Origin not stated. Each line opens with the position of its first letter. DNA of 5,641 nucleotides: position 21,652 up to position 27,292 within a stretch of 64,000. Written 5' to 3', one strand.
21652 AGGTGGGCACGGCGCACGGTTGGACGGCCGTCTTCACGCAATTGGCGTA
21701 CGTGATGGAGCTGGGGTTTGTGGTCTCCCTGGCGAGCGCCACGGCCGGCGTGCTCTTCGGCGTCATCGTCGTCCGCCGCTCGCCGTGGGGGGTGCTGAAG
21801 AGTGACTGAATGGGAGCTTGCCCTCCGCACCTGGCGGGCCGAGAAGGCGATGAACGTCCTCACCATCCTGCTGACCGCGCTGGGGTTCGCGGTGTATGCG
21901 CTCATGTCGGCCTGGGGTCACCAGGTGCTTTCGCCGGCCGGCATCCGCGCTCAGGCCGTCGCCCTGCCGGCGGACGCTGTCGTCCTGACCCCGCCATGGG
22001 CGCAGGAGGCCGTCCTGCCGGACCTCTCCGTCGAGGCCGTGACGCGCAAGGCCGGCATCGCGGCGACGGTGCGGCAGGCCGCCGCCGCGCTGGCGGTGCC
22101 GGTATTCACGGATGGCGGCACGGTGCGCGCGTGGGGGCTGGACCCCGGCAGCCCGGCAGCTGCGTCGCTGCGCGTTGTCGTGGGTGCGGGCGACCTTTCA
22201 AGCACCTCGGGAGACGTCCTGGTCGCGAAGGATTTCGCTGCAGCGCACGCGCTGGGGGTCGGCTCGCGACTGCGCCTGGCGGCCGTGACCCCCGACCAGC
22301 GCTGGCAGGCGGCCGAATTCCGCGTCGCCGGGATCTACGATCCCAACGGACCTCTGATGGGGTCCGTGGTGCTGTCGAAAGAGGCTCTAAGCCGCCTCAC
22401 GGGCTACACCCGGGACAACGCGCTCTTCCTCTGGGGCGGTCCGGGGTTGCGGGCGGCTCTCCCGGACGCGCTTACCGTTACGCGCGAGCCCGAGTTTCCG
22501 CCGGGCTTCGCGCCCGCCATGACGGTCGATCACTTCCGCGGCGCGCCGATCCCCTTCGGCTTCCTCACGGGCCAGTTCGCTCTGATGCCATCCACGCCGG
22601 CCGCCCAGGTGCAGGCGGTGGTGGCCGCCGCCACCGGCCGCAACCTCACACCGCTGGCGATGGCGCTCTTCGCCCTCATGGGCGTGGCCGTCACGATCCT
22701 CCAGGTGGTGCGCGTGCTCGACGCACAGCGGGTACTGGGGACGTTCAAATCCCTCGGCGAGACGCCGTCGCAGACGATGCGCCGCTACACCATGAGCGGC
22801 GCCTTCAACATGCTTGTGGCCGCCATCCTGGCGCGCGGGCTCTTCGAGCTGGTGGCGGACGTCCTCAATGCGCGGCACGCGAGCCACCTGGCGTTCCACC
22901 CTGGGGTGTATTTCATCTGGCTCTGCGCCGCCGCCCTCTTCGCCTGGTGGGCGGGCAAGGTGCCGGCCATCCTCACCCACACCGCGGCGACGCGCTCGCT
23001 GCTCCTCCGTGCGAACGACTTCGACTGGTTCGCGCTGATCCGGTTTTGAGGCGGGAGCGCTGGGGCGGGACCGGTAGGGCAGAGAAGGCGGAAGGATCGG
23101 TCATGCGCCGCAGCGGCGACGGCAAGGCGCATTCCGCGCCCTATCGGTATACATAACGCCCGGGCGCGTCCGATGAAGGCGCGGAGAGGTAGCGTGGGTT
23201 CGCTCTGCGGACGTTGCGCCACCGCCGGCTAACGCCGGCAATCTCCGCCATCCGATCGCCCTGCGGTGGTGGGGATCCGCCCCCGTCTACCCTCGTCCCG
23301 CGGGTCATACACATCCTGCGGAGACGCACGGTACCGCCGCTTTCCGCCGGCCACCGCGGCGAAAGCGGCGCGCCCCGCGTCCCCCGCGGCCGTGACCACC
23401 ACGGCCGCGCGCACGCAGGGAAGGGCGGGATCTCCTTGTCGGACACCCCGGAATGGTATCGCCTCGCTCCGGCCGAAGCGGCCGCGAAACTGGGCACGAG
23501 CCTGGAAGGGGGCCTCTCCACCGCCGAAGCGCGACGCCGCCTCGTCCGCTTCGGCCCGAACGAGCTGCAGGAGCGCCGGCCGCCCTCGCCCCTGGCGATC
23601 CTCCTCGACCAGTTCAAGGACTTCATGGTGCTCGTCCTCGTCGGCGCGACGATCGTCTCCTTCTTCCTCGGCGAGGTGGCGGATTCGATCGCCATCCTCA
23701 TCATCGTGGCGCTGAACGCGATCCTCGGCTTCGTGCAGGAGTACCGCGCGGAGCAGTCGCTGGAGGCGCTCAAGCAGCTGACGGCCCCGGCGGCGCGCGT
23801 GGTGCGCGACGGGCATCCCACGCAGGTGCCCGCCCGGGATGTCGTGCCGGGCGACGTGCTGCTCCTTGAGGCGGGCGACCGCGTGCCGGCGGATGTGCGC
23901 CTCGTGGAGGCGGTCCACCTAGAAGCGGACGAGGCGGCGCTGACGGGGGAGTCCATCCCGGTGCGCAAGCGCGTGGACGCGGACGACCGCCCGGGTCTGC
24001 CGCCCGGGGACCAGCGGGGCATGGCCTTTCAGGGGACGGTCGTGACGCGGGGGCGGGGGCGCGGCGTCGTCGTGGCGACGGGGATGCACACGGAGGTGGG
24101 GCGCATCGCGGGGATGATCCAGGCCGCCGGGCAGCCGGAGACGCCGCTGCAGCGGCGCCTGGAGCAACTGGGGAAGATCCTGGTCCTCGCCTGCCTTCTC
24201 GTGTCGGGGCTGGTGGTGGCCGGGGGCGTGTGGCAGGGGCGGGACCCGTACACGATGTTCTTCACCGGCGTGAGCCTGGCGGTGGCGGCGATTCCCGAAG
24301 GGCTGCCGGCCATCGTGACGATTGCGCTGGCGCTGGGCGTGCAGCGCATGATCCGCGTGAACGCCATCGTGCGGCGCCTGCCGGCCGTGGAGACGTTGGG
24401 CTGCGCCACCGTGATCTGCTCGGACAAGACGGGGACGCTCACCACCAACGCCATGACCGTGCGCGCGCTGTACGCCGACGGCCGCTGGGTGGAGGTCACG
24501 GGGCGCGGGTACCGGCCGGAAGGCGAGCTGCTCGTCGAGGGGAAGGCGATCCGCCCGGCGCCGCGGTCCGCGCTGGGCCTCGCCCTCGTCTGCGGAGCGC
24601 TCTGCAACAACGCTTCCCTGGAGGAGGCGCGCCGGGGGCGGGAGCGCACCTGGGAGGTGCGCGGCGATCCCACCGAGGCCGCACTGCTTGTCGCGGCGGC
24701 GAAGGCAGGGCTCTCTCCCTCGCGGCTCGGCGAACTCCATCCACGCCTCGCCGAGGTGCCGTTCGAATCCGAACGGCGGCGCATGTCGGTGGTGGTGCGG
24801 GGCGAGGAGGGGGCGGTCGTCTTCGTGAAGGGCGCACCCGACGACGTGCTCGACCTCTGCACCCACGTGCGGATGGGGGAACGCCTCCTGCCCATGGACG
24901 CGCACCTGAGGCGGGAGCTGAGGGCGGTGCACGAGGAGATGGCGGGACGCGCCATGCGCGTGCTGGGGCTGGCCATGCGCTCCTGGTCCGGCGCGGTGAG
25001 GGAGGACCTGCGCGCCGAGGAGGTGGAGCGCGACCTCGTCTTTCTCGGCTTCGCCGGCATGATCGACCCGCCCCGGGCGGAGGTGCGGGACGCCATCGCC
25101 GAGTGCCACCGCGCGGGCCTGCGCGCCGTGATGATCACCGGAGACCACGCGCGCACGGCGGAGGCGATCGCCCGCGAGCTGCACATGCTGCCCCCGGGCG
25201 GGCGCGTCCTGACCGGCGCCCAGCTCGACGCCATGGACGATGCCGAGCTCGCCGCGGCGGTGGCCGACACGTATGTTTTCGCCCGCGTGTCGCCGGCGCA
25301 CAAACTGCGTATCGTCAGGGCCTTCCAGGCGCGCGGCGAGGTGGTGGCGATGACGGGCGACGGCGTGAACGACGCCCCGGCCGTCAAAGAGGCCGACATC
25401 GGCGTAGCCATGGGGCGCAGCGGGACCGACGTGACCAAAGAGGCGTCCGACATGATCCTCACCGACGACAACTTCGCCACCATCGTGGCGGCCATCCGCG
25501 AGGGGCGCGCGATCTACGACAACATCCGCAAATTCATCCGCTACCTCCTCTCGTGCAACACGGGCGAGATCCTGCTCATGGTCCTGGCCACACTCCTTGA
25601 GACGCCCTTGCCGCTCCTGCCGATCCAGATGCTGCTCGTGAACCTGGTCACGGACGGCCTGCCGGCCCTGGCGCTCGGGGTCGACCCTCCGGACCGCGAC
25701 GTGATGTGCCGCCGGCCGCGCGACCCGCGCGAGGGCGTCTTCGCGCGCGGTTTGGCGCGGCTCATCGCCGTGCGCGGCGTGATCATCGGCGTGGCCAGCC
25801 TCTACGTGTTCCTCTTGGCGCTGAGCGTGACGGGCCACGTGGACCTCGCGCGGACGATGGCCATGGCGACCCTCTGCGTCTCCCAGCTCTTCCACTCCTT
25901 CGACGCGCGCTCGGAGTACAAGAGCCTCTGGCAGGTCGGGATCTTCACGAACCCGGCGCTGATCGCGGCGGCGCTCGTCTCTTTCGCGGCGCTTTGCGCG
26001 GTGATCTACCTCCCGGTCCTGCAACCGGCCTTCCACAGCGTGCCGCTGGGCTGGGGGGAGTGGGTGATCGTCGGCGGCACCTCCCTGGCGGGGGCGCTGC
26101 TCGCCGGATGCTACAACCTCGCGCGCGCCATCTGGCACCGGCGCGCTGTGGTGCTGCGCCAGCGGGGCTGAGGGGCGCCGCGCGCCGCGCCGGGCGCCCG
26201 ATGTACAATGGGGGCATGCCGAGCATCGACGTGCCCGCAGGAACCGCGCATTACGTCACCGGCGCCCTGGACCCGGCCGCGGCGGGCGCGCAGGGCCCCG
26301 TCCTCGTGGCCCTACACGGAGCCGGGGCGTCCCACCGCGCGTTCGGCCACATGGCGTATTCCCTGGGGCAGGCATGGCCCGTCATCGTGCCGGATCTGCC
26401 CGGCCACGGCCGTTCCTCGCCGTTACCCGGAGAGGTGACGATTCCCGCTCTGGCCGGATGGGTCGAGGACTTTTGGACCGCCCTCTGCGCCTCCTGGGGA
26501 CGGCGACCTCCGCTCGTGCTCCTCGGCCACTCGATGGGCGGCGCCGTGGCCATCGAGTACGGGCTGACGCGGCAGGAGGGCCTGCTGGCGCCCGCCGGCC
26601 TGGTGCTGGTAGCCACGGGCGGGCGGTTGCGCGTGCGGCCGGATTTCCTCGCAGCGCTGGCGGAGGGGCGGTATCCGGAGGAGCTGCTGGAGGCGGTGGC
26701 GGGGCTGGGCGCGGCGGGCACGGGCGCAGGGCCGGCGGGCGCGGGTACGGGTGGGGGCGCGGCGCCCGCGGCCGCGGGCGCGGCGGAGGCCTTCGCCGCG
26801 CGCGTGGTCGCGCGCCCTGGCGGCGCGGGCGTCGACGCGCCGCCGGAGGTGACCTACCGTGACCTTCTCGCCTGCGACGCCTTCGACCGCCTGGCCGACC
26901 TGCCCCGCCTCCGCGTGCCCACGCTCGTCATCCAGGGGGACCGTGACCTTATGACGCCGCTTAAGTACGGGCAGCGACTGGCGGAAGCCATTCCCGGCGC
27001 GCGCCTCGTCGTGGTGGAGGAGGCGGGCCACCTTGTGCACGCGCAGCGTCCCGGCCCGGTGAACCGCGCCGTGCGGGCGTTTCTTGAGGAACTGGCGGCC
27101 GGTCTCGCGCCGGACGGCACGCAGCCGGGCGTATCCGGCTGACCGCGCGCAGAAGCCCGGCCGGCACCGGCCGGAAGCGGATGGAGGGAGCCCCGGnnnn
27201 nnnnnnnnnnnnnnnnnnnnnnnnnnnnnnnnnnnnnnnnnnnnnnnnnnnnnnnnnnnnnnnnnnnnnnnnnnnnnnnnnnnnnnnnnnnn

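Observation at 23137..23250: Repeated ~110-bp intergenic element with a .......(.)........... core, present upstream of the P-type ATPase and (twice) upstream of the imuB SOS promoter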

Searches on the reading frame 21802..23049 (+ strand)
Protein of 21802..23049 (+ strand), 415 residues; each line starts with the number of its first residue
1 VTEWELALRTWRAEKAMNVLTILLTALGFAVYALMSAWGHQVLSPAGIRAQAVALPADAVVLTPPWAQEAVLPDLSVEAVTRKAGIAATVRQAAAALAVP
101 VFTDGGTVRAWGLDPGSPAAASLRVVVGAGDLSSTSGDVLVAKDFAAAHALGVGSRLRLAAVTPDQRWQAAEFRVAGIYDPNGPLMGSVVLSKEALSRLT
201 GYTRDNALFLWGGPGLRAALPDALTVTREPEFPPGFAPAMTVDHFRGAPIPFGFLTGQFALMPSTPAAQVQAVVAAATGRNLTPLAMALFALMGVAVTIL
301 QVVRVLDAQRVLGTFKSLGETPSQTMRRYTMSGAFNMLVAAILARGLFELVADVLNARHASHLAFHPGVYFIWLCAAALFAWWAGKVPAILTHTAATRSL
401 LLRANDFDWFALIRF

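Call 9: search_protein_families(library=pfam, proteins=[window:21802-23049:+])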
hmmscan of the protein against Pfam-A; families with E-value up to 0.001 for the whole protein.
window:21802-23049:+ (415 aa): 2 families
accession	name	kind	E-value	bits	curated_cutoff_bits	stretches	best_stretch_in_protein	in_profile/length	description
PF12704.14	MacB_PCD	-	3.6e-07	31.1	27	1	19-195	2-175/207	MacB-like periplasmic core domain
PF02687.27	FtsX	-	0.00027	21.4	25.5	1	289-382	7-101/120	FtsX-like permease C-terminal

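Call 39: find_homologous_proteins(query=window:21802-23049:+, max_evalue=1e-30)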
Query window:21802-23049:+ (415 aa): 1 proteins with E <= 1e-30 among 8000 candidates.
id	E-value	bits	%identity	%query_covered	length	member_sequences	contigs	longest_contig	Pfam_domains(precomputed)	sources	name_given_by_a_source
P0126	8.6e-253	857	100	96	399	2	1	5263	PF12704.15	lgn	-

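Call 40: find_encoding_contigs(protein=P0126, flank=10000, max_places=10)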
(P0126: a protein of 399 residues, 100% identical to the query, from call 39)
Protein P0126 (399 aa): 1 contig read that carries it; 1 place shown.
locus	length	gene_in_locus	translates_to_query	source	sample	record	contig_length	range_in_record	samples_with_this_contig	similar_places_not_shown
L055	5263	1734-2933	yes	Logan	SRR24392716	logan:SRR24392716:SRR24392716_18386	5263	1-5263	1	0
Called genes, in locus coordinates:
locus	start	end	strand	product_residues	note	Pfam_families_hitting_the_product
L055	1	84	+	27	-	?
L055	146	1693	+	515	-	PF02687:FtsX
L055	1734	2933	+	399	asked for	PF12704:MacB_PCD (weak)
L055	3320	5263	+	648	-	?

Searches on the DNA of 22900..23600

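Call 10: search_rna_families(source=window, start=22900, end=23600, threshold=evalue, max_evalue=10, show_alignments=2)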
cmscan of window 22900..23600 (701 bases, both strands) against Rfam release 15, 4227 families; matches with E-value up to 10: 3.
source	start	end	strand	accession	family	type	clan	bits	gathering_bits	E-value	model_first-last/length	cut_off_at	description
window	22914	22980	-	RF01276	sR53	Gene; snRNA; snoRNA; CD-box;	-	14.5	49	0.87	1-60/60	no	Small nucleolar RNA sR53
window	22938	22979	-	RF01151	snoU82P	Gene; snRNA; snoRNA; CD-box;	-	13.1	42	1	1-55/55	no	Small nucleolar RNA U82P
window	23430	23574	-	RF01953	SOX2OT_exon3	Gene; lncRNA;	-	12.9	70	0.3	139-276/276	no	SOX2 overlapping transcript exon 3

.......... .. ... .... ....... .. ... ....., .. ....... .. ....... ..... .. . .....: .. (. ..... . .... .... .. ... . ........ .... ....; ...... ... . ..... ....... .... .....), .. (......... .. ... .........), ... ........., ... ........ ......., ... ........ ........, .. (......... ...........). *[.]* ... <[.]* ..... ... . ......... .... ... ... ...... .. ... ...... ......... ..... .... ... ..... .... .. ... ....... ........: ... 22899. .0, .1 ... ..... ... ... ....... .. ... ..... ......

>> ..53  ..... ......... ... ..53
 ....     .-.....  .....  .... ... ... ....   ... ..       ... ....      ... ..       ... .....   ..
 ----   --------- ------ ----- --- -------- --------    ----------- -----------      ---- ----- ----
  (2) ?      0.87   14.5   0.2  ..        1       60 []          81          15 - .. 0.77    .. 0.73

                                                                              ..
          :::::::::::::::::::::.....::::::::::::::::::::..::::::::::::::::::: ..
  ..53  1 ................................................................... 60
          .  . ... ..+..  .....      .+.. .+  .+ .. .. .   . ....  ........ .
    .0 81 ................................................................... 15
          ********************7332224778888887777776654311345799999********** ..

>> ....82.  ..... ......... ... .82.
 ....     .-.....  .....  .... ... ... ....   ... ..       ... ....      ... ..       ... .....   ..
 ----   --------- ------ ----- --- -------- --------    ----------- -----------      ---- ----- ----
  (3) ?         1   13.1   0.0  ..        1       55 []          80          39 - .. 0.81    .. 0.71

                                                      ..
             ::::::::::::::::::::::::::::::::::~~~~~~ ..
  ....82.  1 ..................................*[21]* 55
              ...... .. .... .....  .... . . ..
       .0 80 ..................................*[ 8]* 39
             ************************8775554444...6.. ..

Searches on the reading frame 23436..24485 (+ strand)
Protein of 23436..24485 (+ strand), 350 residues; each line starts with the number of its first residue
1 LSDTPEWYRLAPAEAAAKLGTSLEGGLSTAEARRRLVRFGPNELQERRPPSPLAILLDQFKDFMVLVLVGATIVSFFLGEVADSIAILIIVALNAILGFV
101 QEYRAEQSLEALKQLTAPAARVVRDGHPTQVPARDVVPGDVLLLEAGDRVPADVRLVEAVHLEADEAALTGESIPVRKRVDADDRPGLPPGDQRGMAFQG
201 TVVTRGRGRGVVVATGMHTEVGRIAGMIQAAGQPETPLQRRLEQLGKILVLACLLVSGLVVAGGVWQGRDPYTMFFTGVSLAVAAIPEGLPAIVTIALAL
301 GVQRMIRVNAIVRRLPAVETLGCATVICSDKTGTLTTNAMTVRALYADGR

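Call 31: find_homologous_proteins(query=window:23436-24485:+, max_evalue=1e-40)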
Query window:23436-24485:+ (350 aa): 6995 proteins with E <= 1e-40 among 8000 candidates; the best 120 are listed.
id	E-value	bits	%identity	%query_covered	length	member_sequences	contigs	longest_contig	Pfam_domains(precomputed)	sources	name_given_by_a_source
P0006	8.5e-127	441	65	98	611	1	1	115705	PF00702.33,PF13246.13,PF00690.32,PF00122.26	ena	-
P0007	2.2e-126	440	61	99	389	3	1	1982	PF00690.32,PF00122.26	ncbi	-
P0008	6.9e-125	435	61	99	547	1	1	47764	PF13246.13,PF00690.32,PF00122.26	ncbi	ncbi:cation-translocating P-type ATPase, partial [Calderihabitans maritimus]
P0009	4.8e-123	429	60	97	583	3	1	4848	PF00702.33,PF13246.13,PF00690.32,PF00122.26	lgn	-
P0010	2.0e-122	427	63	98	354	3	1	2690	PF00690.32,PF00122.26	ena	-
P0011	8.5e-122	425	62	94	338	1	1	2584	PF00690.32,PF00122.26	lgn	-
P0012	1.7e-121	424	59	99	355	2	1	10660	PF00690.32,PF00122.26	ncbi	ncbi:cation-translocating P-type ATPase, partial [Paenibacillus darwinianus]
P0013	2.0e-121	423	59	99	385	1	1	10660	PF00690.32,PF00122.26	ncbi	ncbi:hypothetical protein BG53_09600, partial [Paenibacillus darwinianus]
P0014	2.0e-121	423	59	99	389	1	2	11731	PF00690.32,PF00122.26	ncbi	ncbi:hypothetical protein BG52_08555, partial [Paenibacillus darwinianus]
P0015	2.7e-121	423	59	99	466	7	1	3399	PF13246.13,PF00690.32,PF00122.26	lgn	-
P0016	3.0e-121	423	60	98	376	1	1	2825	PF00690.32,PF00122.26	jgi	jgi:Ca2+-transporting ATPase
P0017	1.7e-120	420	58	98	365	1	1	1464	PF00690.32,PF00122.26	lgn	-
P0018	2.3e-120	420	60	98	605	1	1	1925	PF00702.33,PF13246.13,PF00690.32,PF00122.26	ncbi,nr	ncbi:HAD-IC family P-type ATPase, partial [Bacillus paranthracis]|nr:HAD-IC family P-type ATPase [Ba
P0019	2.4e-120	420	58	99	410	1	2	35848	PF00690.32,PF00122.26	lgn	-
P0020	3.4e-120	419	59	99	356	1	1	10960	PF00690.32,PF00122.26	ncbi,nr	ncbi:MAG: yloB, partial [Sporomusa sp.]|nr:yloB [Sporomusa sp.]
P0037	2.6e-117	410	61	100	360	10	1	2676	PF00690.32,PF00122.26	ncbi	ncbi:MAG: HAD-IC family P-type ATPase, partial [Limnochordales bacterium]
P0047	3.7e-116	406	65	92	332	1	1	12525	PF00690.32,PF00122.26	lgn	-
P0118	3.0e-111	390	65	87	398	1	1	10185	PF00690.32,PF00122.26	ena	-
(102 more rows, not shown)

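Call 62: find_encoding_contigs(protein=P0006, flank=3000, max_places=2)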
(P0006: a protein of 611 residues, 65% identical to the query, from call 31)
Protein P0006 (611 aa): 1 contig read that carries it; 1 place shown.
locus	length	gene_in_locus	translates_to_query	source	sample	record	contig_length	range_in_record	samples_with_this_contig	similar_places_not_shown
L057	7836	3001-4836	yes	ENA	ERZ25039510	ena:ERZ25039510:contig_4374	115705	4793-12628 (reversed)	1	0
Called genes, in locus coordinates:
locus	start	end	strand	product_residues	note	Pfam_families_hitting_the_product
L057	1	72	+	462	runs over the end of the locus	PF25919:BSH_CusB (faint), PF25984:BSH_YknX (faint), PF00364:Biotin_lipoyl (faint), PF25917:BSH_RND (weak), PF25973:BSH_CzcB, PF25990:Beta-barrel_YknX (weak)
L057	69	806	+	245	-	PF00005:ABC_tran, PF02463:SMC_N (faint), PF13304:AAA_21 (faint)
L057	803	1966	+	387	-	PF12704:MacB_PCD, PF02687:FtsX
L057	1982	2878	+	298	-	PF07833:Cu_amine_oxidN1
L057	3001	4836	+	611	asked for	PF00690:Cation_ATPase_N, PF00122:E1-E2_ATPase, PF00702:Hydrolase (faint), PF13246:Cation_ATPase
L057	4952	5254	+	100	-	-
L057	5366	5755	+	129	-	PF00689:Cation_ATPase_C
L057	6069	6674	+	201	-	PF01618:MotA_ExbB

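Call 63: find_encoding_contigs(protein=P0047, flank=3000, max_places=2)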
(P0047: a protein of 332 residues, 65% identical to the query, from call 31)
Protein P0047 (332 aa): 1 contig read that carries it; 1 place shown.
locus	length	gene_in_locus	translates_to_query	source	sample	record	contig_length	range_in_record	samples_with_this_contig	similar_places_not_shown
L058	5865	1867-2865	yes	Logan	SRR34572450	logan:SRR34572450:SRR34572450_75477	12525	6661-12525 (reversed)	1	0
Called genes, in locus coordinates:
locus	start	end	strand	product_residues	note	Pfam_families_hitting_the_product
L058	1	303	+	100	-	?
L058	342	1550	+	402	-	PF13433:Peripla_BP_5, PF13458:Peripla_BP_6, PF01094:ANF_receptor, PF13433:Peripla_BP_5 (weak)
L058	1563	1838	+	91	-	-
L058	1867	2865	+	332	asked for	PF00690:Cation_ATPase_N, PF00122:E1-E2_ATPase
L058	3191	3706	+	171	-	PF18967:PycTM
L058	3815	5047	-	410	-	PF18134:AGS_C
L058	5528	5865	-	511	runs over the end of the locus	PF14459:Prok-E2_C, PF00899:ThiF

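Call 64: find_encoding_contigs(protein=P0118, flank=3000, max_places=2)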
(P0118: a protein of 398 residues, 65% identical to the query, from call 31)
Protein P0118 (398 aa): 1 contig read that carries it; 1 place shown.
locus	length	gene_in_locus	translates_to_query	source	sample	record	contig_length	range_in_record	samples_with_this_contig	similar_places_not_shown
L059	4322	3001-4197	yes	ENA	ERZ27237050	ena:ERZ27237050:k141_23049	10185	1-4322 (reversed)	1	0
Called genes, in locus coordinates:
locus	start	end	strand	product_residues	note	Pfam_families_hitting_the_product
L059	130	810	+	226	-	PF00027:cNMP_binding, PF13545:HTH_Crp_2, PF00325:Crp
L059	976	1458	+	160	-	PF00582:Usp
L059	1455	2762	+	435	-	PF02805:Ada_Zn_binding, PF00165:HTH_AraC, PF12833:HTH_18, PF02870:Methyltransf_1N, PF01035:DNA_binding_1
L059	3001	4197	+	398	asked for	PF00690:Cation_ATPase_N, PF00122:E1-E2_ATPase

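Call 67: find_encoding_contigs(protein=P0037, flank=3000, max_places=10)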
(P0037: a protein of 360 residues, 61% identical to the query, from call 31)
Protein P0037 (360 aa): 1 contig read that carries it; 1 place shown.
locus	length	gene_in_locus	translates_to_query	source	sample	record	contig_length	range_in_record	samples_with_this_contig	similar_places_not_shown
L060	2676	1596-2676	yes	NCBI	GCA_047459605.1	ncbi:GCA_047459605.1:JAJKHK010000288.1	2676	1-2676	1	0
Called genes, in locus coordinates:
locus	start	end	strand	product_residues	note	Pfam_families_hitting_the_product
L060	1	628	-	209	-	PF05833:NFACT_N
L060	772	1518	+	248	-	PF09976:TPR_21 (faint), PF12895:ANAPC3 (faint), PF13424:TPR_12 (weak), PF13432:TPR_16 (weak), PF14559:TPR_19 (weak), PF13424:TPR_12 (weak), PF14559:TPR_19 (weak), PF13428:TPR_14 (weak), +11 more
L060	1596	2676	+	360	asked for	PF00690:Cation_ATPase_N, PF00122:E1-E2_ATPase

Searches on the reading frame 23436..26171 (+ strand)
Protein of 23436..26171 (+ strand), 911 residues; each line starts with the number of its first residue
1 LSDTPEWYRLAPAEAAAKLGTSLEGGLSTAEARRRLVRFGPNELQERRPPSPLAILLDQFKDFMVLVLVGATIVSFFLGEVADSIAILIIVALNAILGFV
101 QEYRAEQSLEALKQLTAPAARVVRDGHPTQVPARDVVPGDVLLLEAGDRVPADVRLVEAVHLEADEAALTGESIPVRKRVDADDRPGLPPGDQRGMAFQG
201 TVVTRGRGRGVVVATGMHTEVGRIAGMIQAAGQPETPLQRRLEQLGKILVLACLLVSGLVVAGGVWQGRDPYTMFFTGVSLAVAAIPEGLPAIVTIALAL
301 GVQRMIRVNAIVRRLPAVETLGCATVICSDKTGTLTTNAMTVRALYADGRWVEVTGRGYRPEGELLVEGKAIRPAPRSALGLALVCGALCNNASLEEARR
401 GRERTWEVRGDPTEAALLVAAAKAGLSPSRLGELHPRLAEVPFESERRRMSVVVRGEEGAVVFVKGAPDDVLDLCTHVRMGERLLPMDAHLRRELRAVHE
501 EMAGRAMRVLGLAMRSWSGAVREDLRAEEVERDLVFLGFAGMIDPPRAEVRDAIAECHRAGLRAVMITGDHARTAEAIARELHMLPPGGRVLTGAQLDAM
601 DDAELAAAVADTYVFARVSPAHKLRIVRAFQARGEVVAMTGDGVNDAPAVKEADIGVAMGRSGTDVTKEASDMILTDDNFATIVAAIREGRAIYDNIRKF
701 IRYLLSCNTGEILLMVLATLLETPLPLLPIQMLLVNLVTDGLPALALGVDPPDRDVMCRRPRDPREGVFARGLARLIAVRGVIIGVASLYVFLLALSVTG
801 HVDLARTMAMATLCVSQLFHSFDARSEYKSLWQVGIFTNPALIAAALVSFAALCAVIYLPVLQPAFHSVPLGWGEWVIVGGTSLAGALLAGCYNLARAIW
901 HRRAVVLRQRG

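Call 9: search_protein_families(library=pfam, proteins=[window:23436-26171:+])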
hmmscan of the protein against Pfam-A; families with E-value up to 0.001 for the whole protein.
window:23436-26171:+ (911 aa): 7 families
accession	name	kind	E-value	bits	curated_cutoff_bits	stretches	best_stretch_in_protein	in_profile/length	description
PF00122.25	E1-E2_ATPase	-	4.2e-55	186.5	28.1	1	115-306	2-179/181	E1-E2 ATPase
PF00689.26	Cation_ATPase_C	-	4.6e-51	173.5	27.3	1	724-889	1-168/175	Cation transporting ATPase, C-terminus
PF13246.12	Cation_ATPase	-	1.5e-24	86.2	21.7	1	388-478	1-91/91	Cation transport ATPase (P-type)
PF00690.31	Cation_ATPase_N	-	1.3e-20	73.3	20.4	1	7-75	1-69/69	Cation transporter/ATPase, N-terminus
PF00702.32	Hydrolase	-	8.1e-18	65.9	26.4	1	535-654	86-191/191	haloacid dehalogenase-like hydrolase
PF08282.18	Hydrolase_3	-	7.4e-05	23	20.9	1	630-684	199-252/255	haloacid dehalogenase-like hydrolase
PF12710.13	HAD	-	0.00027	21.9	27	1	476-649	19-187/189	haloacid dehalogenase-like hydrolase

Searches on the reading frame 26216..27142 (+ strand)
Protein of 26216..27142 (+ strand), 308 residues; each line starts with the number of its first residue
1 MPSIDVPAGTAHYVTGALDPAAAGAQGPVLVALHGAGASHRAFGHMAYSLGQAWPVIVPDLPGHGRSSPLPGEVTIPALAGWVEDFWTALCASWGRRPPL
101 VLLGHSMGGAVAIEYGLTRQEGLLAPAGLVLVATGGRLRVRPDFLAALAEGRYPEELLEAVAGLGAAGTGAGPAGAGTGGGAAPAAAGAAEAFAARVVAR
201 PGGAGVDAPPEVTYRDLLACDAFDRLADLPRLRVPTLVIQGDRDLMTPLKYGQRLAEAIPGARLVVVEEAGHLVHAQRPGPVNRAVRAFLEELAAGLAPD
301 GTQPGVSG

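Call 51: search_protein_families(library=pfam, proteins=[window:26216-27142:+], max_evalue=0.1)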
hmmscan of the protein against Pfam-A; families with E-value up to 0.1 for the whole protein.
window:26216-27142:+ (308 aa): 9 families
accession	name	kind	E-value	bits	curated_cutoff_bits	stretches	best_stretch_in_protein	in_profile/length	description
PF12697.13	Abhydrolase_6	-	3.8e-25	90.3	26.3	1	30-284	1-216/217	Alpha/beta hydrolase family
PF00561.26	Abhydrolase_1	-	2.1e-23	83.7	25.8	2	28-121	1-92/245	alpha/beta hydrolase fold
PF12146.15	Hydrolase_4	-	8.1e-21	74.8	27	2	29-141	6-116/239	Serine aminopeptidase, S33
PF08386.16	Abhydrolase_4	-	3.2e-09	37.3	21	1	233-292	34-93/103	TAP-like protein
PF00975.26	Thioesterase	-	3.3e-08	34.5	26.4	1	30-135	3-103/226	Thioesterase domain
PF20408.4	Abhydrolase_11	-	2.7e-06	27.7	27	1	225-272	119-165/193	Alpha/beta hydrolase domain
PF06821.19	Ser_hydrolase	-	1.7e-05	25.3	22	1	203-275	84-156/172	Serine hydrolase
PF03959.19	FSH1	-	0.0071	16.5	21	1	223-274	150-201/211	Serine hydrolase (FSH1)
PF02230.22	Abhydrolase_2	-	0.011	16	23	0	101-123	108-130/217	Phospholipase/Carboxylesterase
